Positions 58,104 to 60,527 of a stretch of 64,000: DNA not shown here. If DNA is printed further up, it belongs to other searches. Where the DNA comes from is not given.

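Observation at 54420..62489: Six-gene CUT2-type ABC operon that links two strictosidine-synthase-like propellers and a CoA-transferase to an importer: candidate undescribed uptake-and-processing system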

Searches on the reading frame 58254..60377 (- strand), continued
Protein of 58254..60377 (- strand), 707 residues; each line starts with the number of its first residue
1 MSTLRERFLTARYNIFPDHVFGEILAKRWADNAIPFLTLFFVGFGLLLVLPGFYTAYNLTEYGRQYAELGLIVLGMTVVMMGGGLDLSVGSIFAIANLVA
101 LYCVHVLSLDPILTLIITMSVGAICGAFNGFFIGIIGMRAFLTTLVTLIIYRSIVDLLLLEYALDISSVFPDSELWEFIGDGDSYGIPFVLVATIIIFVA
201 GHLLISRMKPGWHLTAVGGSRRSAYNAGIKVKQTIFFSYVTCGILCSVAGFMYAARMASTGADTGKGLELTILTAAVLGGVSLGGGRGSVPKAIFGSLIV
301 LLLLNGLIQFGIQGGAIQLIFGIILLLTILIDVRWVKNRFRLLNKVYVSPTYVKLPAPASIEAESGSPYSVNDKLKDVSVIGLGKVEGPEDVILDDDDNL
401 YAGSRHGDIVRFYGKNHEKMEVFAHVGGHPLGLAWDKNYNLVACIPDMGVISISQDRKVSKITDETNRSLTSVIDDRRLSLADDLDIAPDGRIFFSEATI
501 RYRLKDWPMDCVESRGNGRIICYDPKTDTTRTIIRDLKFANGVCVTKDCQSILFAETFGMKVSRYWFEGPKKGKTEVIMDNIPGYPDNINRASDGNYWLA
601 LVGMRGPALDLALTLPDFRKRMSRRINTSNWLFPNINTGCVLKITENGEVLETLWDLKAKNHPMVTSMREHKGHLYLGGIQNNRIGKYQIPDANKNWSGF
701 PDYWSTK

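Call 27: search_solved_structures(query=A2, max_evalue=0.001, show_alignments=0)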
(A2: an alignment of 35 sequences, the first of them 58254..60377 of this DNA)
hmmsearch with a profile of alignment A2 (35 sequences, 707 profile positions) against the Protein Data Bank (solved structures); distinct sequences matched with E-value up to 0.001: 8.
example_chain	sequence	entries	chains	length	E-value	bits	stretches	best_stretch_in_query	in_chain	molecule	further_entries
8kg3_A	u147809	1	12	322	6.9e-27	97.1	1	426-600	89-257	Os06g0623700 protein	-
6n5v_A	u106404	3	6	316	6.9e-19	70.6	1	489-599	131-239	Strictosidine synthase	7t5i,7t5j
8wkl_A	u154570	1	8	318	7.1e-19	70.6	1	489-599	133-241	Strictosidine synthase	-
2fp8_A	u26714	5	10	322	7.4e-19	70.5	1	489-599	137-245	Strictosidine synthase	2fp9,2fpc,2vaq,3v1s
2v91_A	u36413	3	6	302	1.2e-18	69.8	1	489-599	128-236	STRICTOSIDINE SYNTHASE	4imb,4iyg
2fpb_A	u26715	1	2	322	2.8e-18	68.6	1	489-599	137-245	Strictosidine Synthase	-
6zea_A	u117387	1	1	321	1.1e-17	66.6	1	490-599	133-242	Strictosidine synthase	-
6s5j_A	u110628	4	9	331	2.4e-15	58.9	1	490-599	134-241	Strictosidine synthase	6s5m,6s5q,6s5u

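Call 33: find_related_loci(query=A2, collection=metagenome_contigs, flank=10000)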
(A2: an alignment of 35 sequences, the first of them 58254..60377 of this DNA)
Query A2 (707 aa) in metagenome_contigs; peptide patterns used: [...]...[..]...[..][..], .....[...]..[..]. (x = any residue, [..] = any of these).
599 stretches matched a pattern (row limit reached: there are more); 568 encode a relative of the query (tblastn E <= 1e-3); the best 80 are kept; 80 distinct loci.
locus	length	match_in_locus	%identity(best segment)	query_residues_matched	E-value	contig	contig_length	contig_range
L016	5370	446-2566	100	1-707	0e+0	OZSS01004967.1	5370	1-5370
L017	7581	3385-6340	72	3-707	0e+0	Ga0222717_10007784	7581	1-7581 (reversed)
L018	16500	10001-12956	71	3-704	0e+0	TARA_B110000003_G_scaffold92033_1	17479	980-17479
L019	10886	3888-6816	70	12-704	0e+0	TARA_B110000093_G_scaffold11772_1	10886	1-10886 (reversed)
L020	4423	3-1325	95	267-707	0e+0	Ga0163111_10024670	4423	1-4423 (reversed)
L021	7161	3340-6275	58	5-707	0e+0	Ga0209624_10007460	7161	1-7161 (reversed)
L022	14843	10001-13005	58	12-704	0e+0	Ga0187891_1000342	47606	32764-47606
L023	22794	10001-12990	58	12-704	0e+0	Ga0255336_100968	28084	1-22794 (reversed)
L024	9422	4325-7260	58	5-707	0e+0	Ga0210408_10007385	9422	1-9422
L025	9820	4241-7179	59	12-704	0e+0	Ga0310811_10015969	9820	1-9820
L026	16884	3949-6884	58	5-707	0e+0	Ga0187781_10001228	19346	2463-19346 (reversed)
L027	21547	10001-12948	58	8-707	0e+0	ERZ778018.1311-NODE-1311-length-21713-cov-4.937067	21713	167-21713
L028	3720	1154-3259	58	3-704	0e+0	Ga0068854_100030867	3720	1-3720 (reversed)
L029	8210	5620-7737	56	2-707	0e+0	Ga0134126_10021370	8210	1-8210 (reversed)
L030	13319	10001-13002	57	3-705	0e+0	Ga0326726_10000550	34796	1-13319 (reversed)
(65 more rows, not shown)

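Call 38: predict_structure(alignment_id=A2)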
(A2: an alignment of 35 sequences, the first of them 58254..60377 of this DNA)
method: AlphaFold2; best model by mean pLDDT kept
length: 707 residues; sequences in the alignment: 35
mean_pLDDT: 78.0   pTM: 0.58
mean pLDDT of the five models: 78.0, 77.8, 75.0, 74.9, 73.6
residues with pLDDT >= 90: 197; 70-90: 317; 50-70: 129; < 50: 64
segments of 3 or more residues with pLDDT < 50: 209-228, 343-353, 466-479, 500-507, 512-514
pLDDT, mean of each block of 10 residues (from residue 1): 62 54 54 80 90 87 92 91 84 93 88 93 94 84 90 86 77 81 83 90 66 38 48 85 95 85 80 88 63 91 91 84 86 65 44 56 74 81 65 89 84 85 83 89 82 90 58 40 84 80 47 61 88 82 90 88 93 91 85 92 71 62 58 59 91 79 77 85 77 88 73
secondary structure, 60 per line:
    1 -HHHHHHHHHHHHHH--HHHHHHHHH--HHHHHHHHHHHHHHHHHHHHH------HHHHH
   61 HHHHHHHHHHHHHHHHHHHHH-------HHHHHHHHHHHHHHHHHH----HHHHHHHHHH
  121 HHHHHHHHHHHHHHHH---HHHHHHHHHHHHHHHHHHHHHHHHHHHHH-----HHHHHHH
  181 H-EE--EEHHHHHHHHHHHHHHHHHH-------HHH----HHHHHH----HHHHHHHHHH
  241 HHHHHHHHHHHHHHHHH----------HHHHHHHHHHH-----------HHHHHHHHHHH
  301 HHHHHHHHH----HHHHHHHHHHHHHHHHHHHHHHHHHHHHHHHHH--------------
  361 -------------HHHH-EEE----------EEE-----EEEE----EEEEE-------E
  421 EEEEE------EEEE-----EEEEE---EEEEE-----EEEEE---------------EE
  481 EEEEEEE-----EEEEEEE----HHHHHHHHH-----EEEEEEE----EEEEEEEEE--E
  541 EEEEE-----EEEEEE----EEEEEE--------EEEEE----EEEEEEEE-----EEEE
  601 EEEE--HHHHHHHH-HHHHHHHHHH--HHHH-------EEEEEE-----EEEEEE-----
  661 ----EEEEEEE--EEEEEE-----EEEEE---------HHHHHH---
elements in order (helices of 4 or more, strands of 3 or more residues): H2-15 H18-26 H29-49 H56-81 H89-106 H111-136 H140-168 H174-181 H189-206 H221-226 H231-257 H268-278 H290-309 H314-346 H374-377 E379-381 E392-394 E400-403 E408-412 E420-425 E432-435 E441-445 E449-453 E459-463 E479-487 E493-499 H504-512 E518-524 E529-537 E540-545 E551-556 E561-566 E575-579 E584-591 E597-604 H607-614 H616-625 H628-631 E639-644 E650-655 E665-671 E674-679 E685-689 H699-704

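Call 43: fold_search(model_id=the predicted structure, library=pdb)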
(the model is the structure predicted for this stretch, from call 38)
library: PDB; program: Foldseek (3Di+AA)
matches with E <= 10: 1240; with E <= 0.001: 769
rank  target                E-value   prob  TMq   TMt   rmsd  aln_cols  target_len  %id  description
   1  8kg3_A                4.9e-16  1.00  0.35  0.78   4.0       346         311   21  Structure of THOUSAND-GRAIN WEIGHT 6 (TGW6) (released 2024-04-03)
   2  6s5u_A                5.2e-15  1.00  0.36  0.81   2.9       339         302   18  Strictosidine Synthase from Ophiorrhiza pumila in complex with N-[2-(1H-Indol-3-yl)ethyl]-3-methyl-1-butanamine (released 2020-04-08)
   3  6s5u_E                6.7e-15  1.00  0.36  0.81   2.8       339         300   18  Strictosidine Synthase from Ophiorrhiza pumila in complex with N-[2-(1H-Indol-3-yl)ethyl]-3-methyl-1-butanamine (released 2020-04-08)
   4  6s5u_C                8.7e-15  1.00  0.36  0.80   2.9       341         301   18  Strictosidine Synthase from Ophiorrhiza pumila in complex with N-[2-(1H-Indol-3-yl)ethyl]-3-methyl-1-butanamine (released 2020-04-08)
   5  4imb_A                9.5e-15  1.00  0.36  0.81   3.4       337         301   19  Structure of strictosidine synthase in complex with 2-(1-methyl-1H-indol-3-yl)ethanamine (released 2014-01-29)
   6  6s5u_B                1.6e-14  1.00  0.36  0.81   3.0       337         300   18  Strictosidine Synthase from Ophiorrhiza pumila in complex with N-[2-(1H-Indol-3-yl)ethyl]-3-methyl-1-butanamine (released 2020-04-08)
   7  6s5j                  1.7e-14  1.00  0.35  0.79   3.2       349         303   17  Strictosidine Synthase from Ophiorrhiza pumila in complex with (S)-1-Ethyl-2,3,4,9-tetrahydro-1H-beta-carboline (released 2020-04-08)
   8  6zea                  1.9e-14  1.00  0.36  0.80   3.6       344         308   18  Strictosidine Synthase from Catharanthus roseus in complex with racemic 1-methyl-2,3,4,9-tetrahydro-1H-beta-carboline (released 2020-09-02)
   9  2fp9_A                2.1e-14  1.00  0.36  0.80   3.7       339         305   19  Crystal structure of Native Strictosidine Synthase (released 2006-05-23)
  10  8wkl_H                2.6e-14  1.00  0.36  0.81   3.3       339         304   19  Rauvolfia serpentina strictosidine synthase (RsSTR) in complex with a non-reactive tryptamine substitute crystallized  (released 2024-02-28)
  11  2fpb_A                2.9e-14  1.00  0.36  0.80   3.7       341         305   18  Structure of Strictosidine Synthase, the Biosynthetic Entry to the Monoterpenoid Indole Alkaloid Family (released 2006-05-23)
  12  2fp8_B                3.1e-14  1.00  0.36  0.82   3.1       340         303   18  Structure of Strictosidine Synthase, the Biosynthetic Entry to the Monoterpenoid Indole Alkaloid Family (released 2006-05-23)
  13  4imb_B                3.6e-14  1.00  0.35  0.79   2.8       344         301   19  Structure of strictosidine synthase in complex with 2-(1-methyl-1H-indol-3-yl)ethanamine (released 2014-01-29)
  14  8wkl_F                4.7e-14  1.00  0.36  0.81   3.4       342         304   20  Rauvolfia serpentina strictosidine synthase (RsSTR) in complex with a non-reactive tryptamine substitute crystallized  (released 2024-02-28)
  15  2fp8_A                5.3e-14  1.00  0.36  0.82   2.9       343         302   18  Structure of Strictosidine Synthase, the Biosynthetic Entry to the Monoterpenoid Indole Alkaloid Family (released 2006-05-23)
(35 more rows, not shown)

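Call 47: search_solved_structures(query=L012:5934-6974:-, max_evalue=0.001)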
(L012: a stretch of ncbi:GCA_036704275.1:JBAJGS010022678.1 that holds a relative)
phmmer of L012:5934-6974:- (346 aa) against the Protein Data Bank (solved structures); distinct sequences matched with E-value up to 0.001: 5.
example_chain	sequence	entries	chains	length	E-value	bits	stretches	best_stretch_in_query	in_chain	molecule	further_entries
3dxp_A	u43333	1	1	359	4.2e-103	348.7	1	12-324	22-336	putative acyl-CoA dehydrogenase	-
8v3v_A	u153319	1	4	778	2.8e-78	267.1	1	16-342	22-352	Acyl-Coenzyme A dehydrogenase family, member 11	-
8v3u_A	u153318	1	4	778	3.6e-77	263.4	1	16-342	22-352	Acyl-Coenzyme A dehydrogenase family, member 11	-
9o56_A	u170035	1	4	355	1.2e-51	179.5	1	10-341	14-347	Aminoglycoside phosphotransferase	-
3ats_A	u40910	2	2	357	7.8e-09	38.6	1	84-319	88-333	Putative uncharacterized protein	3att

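Call 48: search_solved_structures(query=L012:17320-18561:+, max_evalue=1e-30)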
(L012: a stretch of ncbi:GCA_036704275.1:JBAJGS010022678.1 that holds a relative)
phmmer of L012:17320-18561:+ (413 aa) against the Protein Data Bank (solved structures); distinct sequences matched with E-value up to 1e-30: 35.
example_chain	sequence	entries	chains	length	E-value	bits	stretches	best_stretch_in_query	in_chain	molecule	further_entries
8v3u_A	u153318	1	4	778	3.9e-124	418.1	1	5-403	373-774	Acyl-Coenzyme A dehydrogenase family, member 11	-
8v3v_A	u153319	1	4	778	1.9e-123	415.8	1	5-403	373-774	Acyl-Coenzyme A dehydrogenase family, member 11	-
2wbi_A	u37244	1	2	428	1.7e-118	399.5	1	16-403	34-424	ACYL-COA DEHYDROGENASE FAMILY MEMBER 11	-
4hr3_A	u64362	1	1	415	3.5e-116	391.9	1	2-397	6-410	Putative acyl-CoA dehydrogenase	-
4u83_A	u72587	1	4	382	9e-44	153.4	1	61-389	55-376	Acyl-CoA dehydrogenase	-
5ol2_C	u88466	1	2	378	5e-38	134.5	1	68-390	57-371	Acyl-CoA dehydrogenase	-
4n5f_A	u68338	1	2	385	1.1e-37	133.4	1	111-393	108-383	Putative acyl-CoA dehydrogenase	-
2pg0_A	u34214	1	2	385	1.5e-37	133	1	110-363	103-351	Acyl-CoA dehydrogenase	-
9w60_A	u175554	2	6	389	2.4e-37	132.3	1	1-392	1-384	Butyryl CoA dehydrogenase apo protein | Butyryl CoA Dehydrogenase with FAD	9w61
4iv6_A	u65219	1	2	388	2.7e-37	132.1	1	18-393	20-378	Acyl-CoA dehydrogenase FadE3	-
2jif_A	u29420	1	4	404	4.3e-36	128.2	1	51-393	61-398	SHORT/BRANCHED CHAIN SPECIFIC ACYL-COA DEHYDROGENASE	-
3mdd_A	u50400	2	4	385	1.9e-35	126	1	16-391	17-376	MEDIUM CHAIN ACYL-COA DEHYDROGENASE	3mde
1udy_A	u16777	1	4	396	2e-35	125.9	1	15-391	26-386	Acyl-CoA dehydrogenase, medium-chain specific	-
6fah_C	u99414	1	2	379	6.7e-35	124.2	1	7-397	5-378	Caffeyl-CoA reductase-Etf complex subunit CarC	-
4m9a_A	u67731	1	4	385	7.5e-35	124.1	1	112-393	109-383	Acyl-CoA dehydrogenase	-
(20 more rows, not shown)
